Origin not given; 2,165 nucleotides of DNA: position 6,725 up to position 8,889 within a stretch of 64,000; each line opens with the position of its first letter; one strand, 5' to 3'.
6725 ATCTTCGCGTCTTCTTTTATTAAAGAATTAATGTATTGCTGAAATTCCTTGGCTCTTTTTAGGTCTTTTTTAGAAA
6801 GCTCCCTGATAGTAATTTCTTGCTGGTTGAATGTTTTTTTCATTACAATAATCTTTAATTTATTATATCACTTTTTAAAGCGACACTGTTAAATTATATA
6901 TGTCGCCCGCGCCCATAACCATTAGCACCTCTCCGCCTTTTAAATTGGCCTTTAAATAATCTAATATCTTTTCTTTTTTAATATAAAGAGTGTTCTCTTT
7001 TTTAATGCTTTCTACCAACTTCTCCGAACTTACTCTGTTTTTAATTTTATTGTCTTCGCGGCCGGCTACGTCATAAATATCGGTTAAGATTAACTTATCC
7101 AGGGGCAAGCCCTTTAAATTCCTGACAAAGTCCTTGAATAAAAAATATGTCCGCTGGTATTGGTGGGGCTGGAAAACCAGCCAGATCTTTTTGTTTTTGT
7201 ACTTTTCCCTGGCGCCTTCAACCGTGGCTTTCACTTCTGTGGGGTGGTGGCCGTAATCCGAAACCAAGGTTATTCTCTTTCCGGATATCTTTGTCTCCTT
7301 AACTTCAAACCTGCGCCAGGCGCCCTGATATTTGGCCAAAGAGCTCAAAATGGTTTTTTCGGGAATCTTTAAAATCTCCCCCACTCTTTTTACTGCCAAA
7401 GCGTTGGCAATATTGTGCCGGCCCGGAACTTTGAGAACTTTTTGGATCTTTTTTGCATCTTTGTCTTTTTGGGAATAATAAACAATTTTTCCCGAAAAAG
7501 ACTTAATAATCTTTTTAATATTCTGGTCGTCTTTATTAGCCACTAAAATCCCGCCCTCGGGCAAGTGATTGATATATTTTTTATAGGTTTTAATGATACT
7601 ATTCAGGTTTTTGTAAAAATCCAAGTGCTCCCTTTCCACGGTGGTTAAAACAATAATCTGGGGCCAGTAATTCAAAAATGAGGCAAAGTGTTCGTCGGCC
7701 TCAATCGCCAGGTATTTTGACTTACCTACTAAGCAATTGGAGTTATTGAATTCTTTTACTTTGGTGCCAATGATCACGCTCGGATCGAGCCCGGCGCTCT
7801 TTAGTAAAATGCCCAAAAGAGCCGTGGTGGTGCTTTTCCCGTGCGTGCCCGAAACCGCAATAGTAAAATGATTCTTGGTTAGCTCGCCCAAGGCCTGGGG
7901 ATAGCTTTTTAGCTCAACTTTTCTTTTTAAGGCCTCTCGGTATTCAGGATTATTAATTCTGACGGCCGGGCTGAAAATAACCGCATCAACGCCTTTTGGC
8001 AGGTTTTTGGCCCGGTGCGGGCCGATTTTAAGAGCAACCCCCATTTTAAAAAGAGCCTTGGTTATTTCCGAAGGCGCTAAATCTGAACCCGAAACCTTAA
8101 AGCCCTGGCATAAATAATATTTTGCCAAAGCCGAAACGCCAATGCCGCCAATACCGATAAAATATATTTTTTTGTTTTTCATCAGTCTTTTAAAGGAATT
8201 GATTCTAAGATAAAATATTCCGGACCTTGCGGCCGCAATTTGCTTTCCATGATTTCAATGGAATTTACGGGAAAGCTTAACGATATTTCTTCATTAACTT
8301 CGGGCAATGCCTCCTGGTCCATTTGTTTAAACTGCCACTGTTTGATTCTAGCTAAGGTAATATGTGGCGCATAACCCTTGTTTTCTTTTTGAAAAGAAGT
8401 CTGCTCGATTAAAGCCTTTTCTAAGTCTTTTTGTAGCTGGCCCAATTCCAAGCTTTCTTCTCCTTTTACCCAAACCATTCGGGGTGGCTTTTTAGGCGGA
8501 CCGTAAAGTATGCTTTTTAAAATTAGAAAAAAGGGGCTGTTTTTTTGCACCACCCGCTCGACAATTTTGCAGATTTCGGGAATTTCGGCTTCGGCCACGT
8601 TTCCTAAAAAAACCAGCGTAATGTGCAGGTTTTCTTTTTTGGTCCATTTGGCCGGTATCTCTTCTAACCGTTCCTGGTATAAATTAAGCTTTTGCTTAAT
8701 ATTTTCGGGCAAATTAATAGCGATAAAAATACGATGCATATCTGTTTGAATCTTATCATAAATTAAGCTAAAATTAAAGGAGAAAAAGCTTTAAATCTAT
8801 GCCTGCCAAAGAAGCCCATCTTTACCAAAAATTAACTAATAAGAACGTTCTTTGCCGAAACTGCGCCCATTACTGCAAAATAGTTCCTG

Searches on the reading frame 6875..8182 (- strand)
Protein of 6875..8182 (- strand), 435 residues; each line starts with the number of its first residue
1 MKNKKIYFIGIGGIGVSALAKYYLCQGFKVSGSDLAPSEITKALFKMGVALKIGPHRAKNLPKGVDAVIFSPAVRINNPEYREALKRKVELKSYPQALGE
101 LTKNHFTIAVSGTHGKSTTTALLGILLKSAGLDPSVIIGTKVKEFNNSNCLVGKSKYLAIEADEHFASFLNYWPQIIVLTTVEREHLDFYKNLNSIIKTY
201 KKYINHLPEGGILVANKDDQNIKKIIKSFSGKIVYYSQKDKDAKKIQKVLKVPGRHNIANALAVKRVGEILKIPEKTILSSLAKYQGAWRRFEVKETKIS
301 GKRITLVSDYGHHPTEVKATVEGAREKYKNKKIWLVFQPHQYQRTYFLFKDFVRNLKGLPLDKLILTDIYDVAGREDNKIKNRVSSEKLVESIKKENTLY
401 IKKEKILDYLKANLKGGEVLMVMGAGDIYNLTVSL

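Call 6: search_protein_families(library=pfam, proteins=[window:6875-8182:-], max_evalue=0.001)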
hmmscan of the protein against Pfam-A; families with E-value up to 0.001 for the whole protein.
window:6875-8182:- (435 aa): 4 families
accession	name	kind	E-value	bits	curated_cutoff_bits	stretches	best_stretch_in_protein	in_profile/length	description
PF01225.30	Mur_ligase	-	7e-21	74.8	21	1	5-104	1-93/95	Mur ligase family, catalytic domain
PF08245.18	Mur_ligase_M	-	1.2e-18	68.3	24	1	110-264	1-196/200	Mur ligase middle domain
PF02875.26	Mur_ligase_C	-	4.1e-16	60.4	28.4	1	290-426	1-127/127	Mur ligase, glutamate ligase domain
PF21799.2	MurD-like_N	-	0.00053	20.7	27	1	4-91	1-86/88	Mur ligase MurD-like, N-terminal domain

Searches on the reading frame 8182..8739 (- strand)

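Call 8: search_protein_families(library=pfam, proteins=[window:8182-8739:-], max_evalue=0.001)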
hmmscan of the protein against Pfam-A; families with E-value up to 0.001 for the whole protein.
window:8182-8739:- (185 aa): 3 families
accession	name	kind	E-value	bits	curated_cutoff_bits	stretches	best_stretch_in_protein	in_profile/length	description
PF02834.22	LigT_PEase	-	2.7e-26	92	23.3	2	9-90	2-87/87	LigT like Phosphoesterase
PF13563.12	2_5_RNA_ligase2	-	1.5e-14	54.7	27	1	32-166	20-148/152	2'-5' RNA ligase superfamily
PF10469.15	AKAP7_NLS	-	2.8e-07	31.1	24.4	1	5-182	4-207/208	AKAP7 2'5' RNA ligase-like domain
